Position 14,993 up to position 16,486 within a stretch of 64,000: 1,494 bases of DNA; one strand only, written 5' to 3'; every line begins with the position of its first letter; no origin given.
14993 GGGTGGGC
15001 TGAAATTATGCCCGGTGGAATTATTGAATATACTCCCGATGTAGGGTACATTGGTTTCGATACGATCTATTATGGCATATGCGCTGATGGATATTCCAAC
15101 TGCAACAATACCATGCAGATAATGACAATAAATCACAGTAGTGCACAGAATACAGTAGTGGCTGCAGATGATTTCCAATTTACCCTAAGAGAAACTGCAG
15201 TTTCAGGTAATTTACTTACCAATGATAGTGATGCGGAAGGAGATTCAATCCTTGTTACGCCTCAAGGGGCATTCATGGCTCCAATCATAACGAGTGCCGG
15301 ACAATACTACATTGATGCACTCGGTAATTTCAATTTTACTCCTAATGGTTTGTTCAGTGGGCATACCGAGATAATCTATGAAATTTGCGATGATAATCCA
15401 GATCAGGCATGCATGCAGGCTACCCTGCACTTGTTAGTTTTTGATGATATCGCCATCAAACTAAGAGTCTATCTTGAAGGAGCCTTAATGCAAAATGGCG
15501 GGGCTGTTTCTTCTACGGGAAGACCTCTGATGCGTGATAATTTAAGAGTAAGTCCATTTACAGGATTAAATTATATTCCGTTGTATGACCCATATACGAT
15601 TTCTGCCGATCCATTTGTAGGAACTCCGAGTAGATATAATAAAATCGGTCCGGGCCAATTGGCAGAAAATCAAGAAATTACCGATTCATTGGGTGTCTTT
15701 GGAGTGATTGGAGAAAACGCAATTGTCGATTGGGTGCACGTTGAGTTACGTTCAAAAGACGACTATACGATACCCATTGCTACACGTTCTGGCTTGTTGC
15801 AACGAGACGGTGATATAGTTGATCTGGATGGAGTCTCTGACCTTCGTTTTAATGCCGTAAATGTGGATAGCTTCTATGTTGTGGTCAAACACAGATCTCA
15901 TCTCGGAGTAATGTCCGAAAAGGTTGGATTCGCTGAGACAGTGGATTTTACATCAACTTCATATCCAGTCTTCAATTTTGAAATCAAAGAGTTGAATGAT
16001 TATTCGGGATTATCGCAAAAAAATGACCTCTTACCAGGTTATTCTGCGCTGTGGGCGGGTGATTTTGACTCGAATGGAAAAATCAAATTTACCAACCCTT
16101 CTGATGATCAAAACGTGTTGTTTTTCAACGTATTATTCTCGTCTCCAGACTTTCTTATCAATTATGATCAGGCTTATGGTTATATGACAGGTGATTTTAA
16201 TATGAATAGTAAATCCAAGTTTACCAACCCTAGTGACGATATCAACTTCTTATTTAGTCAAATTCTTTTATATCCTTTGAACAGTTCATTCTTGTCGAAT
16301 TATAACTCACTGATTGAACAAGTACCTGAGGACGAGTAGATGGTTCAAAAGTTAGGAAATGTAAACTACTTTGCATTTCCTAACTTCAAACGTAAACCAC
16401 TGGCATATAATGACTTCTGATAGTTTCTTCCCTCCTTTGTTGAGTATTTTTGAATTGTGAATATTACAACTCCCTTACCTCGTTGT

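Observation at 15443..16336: Shared ~300-aa C-terminal module with paired dockerin-like loops and invariant LIEQVPE end, and no recognisable T9SS sorting domain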

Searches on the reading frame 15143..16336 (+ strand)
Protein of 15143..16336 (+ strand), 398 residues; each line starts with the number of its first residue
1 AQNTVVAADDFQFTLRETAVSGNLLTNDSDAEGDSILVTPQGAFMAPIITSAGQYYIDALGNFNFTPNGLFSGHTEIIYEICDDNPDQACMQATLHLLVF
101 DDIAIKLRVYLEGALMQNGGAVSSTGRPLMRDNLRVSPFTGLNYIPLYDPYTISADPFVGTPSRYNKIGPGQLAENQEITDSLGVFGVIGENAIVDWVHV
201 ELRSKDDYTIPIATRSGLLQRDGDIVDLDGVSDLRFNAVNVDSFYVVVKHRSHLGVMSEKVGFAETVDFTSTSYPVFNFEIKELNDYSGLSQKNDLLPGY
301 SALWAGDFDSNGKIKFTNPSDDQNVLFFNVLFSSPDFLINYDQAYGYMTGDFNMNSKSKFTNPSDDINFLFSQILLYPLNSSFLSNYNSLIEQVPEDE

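Call 6: search_protein_families(library=pfam, proteins=[window:15143-16336:+], max_evalue=1)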
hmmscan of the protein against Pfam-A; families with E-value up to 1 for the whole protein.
window:15143-16336:+ (398 aa): 4 families
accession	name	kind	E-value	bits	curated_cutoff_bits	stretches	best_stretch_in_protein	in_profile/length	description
PF17963.7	Big_9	-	1.6e-10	42.1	23.6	1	6-90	5-83/89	Bacterial Ig domain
PF17892.7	Cadherin_5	-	5e-07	29.9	26.5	1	21-95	26-95/98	Cadherin-like domain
PF17803.7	Cadherin_4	-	0.00069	20.5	25.1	1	6-65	15-71/71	Bacterial cadherin-like domain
PF19076.6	CshA_repeat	-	0.044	14.9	27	1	49-79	54-85/103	Surface adhesin CshA repetitive domain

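Call 7: search_protein_families(library=ncbifam, proteins=[window:15143-16336:+], max_evalue=1)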
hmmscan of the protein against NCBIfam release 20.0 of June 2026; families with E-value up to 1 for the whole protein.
window:15143-16336:+ (398 aa): 2 families
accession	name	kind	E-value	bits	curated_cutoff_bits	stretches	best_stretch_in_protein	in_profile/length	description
NF012211.1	tand_rpt_95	domain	6.3e-07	29.3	90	1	21-95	12-82/98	tandem-95 repeat protein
TIGR04225.1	CshA_fibril_rpt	repeat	0.031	15.1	60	1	37-87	41-94/104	fibrillar adhesin CshA-type repeat protein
